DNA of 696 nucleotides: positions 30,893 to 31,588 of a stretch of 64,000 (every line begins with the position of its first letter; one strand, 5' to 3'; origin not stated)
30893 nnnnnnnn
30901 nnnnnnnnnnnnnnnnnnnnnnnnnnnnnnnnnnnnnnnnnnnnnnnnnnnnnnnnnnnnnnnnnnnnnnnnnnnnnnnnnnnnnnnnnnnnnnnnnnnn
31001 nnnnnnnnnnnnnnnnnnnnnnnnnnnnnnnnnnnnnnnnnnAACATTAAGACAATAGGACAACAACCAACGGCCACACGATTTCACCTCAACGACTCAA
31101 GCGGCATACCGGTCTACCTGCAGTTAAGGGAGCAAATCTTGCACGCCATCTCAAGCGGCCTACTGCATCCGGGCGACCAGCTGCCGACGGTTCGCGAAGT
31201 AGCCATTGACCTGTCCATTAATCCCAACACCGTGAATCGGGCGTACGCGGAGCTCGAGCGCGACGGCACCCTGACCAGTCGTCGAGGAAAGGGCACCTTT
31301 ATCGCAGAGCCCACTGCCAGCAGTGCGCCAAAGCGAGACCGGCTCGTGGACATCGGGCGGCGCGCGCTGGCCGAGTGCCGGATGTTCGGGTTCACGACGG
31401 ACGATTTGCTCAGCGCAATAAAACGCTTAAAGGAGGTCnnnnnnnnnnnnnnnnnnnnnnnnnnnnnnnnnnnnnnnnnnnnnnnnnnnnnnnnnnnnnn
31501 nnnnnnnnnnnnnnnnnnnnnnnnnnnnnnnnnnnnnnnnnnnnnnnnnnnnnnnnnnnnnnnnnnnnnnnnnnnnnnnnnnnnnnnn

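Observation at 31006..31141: GntR regulator with a textbook sigma70 promoter, a palindromic operator at the TSS, and no canonical start codon for its conserved helix 1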

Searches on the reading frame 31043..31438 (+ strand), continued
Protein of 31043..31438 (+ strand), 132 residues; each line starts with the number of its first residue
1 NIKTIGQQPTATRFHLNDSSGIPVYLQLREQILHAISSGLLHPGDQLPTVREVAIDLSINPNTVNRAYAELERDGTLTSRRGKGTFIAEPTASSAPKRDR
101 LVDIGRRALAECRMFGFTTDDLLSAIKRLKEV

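Call 43: find_encoding_contigs(protein=P0081, flank=1500, max_places=2)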
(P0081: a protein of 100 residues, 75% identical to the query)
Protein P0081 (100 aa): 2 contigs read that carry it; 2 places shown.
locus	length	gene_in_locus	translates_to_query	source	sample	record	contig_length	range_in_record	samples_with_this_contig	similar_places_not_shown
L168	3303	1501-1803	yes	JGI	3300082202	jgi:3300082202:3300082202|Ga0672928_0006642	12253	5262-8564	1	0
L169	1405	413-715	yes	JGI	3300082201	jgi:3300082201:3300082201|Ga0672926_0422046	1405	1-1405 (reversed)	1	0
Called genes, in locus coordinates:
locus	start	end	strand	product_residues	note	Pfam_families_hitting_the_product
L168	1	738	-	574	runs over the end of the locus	PF00753:Lactamase_B, PF12706:Lactamase_B_2, PF22505:RNase_J_b_CASP, PF07521:RMMBL, PF17770:RNase_J_C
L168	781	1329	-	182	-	-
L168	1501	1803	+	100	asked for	PF00392:GntR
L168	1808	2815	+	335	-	PF01145:Band_7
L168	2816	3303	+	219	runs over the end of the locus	-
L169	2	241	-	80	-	?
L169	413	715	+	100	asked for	PF00392:GntR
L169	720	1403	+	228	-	?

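Call 44: find_encoding_contigs(protein=P0030, flank=1500, max_places=2)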
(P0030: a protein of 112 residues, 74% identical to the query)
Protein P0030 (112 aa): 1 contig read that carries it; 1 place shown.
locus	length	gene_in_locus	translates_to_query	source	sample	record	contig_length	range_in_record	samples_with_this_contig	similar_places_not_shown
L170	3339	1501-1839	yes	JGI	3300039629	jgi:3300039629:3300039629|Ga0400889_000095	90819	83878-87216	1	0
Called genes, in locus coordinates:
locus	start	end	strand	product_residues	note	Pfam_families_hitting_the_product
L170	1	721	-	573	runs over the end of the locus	PF00753:Lactamase_B, PF12706:Lactamase_B_2, PF23023:Anti-Pycsar_Apyc1 (faint), PF22505:RNase_J_b_CASP, PF07521:RMMBL, PF17770:RNase_J_C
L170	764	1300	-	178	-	-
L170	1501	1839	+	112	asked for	PF00392:GntR, PF02082:Rrf2 (weak)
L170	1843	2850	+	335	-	PF01145:Band_7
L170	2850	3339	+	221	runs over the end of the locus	-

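Call 46: find_encoding_contigs(protein=P0064, flank=1500, max_places=1)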
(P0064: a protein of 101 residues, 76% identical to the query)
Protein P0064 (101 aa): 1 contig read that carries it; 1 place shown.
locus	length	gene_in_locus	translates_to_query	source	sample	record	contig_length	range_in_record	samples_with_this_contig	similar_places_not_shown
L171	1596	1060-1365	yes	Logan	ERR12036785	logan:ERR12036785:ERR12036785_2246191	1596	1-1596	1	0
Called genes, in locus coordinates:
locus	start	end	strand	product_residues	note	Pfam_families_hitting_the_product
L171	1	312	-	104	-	?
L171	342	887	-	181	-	-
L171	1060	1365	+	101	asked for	PF00392:GntR, PF02082:Rrf2 (weak)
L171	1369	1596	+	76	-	?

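Call 47: find_encoding_contigs(protein=P0084, flank=1500, max_places=1)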
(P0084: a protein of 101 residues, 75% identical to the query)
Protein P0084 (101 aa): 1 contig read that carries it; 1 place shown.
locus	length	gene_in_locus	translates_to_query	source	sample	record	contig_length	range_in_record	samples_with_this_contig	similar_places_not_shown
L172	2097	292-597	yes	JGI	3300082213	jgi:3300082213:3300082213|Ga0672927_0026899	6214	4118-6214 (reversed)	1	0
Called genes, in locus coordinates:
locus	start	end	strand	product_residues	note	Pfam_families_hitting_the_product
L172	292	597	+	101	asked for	PF00392:GntR, PF02082:Rrf2 (weak)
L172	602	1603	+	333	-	PF01145:Band_7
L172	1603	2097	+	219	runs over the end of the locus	-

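Call 48: find_encoding_contigs(protein=P0099, flank=1500, max_places=1)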
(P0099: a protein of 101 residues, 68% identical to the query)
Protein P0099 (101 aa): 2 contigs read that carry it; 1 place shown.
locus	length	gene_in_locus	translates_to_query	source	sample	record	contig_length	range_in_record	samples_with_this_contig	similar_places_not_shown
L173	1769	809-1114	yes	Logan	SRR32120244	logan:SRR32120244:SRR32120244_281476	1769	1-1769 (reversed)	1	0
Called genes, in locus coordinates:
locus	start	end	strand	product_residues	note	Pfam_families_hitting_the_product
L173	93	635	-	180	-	-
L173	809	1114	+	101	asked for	PF00392:GntR, PF02082:Rrf2 (weak)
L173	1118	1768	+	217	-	?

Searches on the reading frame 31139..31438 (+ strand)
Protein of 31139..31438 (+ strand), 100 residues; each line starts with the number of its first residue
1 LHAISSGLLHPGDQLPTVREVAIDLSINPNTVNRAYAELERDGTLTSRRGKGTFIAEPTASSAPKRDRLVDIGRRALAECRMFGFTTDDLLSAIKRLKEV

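Call 11: find_encoding_contigs(protein=window:31139-31438:+, flank=3000)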
Protein seq(100 aa) (100 aa): no gene with exactly this product is on record in the collection.
